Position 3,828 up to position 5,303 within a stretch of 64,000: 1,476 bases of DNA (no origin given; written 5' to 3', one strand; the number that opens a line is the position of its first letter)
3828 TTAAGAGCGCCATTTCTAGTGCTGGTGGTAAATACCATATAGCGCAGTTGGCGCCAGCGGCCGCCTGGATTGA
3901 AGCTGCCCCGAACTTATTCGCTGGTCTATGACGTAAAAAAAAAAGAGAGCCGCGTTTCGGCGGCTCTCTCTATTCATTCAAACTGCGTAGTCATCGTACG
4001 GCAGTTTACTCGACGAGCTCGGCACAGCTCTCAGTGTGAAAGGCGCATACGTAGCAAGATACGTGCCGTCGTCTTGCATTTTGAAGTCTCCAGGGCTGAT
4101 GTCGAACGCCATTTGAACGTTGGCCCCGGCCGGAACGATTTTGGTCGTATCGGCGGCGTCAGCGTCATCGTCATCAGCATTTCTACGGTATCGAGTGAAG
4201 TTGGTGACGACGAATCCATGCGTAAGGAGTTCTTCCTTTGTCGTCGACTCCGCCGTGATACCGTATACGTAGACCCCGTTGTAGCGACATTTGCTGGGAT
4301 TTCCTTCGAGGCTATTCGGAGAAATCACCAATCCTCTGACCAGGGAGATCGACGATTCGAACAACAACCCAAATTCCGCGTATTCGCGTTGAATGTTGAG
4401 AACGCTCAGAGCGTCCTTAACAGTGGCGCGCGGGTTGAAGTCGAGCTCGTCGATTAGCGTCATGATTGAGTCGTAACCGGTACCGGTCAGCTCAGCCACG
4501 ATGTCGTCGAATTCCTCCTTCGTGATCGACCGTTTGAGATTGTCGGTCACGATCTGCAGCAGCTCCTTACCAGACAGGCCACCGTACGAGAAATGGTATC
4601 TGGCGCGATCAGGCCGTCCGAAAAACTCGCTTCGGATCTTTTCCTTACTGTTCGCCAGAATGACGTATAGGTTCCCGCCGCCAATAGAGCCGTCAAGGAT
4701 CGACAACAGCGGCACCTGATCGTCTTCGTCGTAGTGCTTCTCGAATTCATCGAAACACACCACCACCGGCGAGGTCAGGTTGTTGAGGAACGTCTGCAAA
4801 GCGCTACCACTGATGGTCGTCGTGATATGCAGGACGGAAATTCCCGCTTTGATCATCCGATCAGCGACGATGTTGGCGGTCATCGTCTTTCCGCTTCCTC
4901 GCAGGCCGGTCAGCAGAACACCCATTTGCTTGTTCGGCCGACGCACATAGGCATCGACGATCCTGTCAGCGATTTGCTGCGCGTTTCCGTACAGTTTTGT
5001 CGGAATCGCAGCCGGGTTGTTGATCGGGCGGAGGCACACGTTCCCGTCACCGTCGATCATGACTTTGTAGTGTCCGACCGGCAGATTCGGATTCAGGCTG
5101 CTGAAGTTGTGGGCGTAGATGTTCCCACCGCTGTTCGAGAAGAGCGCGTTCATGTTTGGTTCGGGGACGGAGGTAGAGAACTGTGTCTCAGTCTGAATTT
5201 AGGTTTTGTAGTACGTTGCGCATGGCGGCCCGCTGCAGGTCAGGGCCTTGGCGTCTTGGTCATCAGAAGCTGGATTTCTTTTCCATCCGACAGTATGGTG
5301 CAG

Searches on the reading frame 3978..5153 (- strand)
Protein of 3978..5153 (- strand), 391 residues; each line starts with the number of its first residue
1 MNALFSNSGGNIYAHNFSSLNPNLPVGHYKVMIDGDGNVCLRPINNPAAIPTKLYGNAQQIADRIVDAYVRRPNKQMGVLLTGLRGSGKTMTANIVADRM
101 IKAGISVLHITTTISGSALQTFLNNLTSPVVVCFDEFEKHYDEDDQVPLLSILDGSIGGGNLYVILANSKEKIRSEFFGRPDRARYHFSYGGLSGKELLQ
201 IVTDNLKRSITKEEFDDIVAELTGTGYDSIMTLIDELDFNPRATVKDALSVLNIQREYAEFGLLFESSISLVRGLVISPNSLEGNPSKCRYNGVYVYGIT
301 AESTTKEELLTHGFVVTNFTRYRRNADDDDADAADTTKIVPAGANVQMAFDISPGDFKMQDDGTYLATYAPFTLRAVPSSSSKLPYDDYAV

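Call 18: search_protein_families(library=pfam, max_evalue=0.001, proteins=[window:3978-5153:-])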
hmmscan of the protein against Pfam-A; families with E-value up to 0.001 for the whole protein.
window:3978-5153:- (391 aa): 5 families
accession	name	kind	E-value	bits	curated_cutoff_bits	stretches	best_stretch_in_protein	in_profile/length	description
PF00004.35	AAA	-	2e-05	25.5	21.2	1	79-183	1-125/131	ATPase family associated with various cellular activities (AAA)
PF25199.1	nSTAND_NTPase5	-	2e-05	24.9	34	1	61-143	24-111/145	Novel STAND NTPase 5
PF05673.19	DUF815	-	0.00011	21.9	23.8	1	41-161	16-140/249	Protein of unknown function (DUF815)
PF13191.12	AAA_16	-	0.00018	22.5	32.6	0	54-107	2-55/167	AAA ATPase domain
PF20720.3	nSTAND3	-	0.00018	21.7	27.2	1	74-137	15-75/155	Novel STAND NTPase 3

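Call 19: search_protein_families(library=phrogs, max_evalue=0.001, proteins=[window:3978-5153:-])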
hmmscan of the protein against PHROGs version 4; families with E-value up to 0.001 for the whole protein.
window:3978-5153:- (391 aa): 3 families
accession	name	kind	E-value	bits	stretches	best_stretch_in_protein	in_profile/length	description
phrog_2376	-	other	9e-56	190.8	1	11-258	11-258/363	ATPase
phrog_50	-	DNA, RNA and nucleotide metabolism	1.2e-07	32.2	1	57-155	351-462/570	DnaC-like helicase loader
phrog_168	-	DNA, RNA and nucleotide metabolism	0.00021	22.1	1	66-247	33-217/314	clamp loader of DNA polymerase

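Call 59: find_encoding_contigs(protein=window:3978-5153:-, flank=10000, max_places=1)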
Protein window:3978-5153:- (391 aa): 19 contigs read that carry it; 1 place shown.
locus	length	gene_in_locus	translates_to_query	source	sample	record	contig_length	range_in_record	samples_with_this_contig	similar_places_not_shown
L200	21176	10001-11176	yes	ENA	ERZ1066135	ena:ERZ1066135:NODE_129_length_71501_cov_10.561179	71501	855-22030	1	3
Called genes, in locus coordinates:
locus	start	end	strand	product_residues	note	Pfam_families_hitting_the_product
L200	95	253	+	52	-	-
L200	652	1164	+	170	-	-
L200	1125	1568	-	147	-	-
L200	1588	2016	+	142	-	PF00166:Cpn10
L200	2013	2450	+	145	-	-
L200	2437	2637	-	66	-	-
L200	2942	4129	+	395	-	-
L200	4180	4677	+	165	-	-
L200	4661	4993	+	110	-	-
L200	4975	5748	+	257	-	PF02511:Thy1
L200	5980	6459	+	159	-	-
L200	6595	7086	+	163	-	-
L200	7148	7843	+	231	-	PF00149:Metallophos, PF12850:Metallophos_2 (weak)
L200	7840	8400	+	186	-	-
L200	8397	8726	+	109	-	PF19698:DUF6197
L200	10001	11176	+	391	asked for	PF25199:nSTAND_NTPase5 (faint), PF00004:AAA (faint)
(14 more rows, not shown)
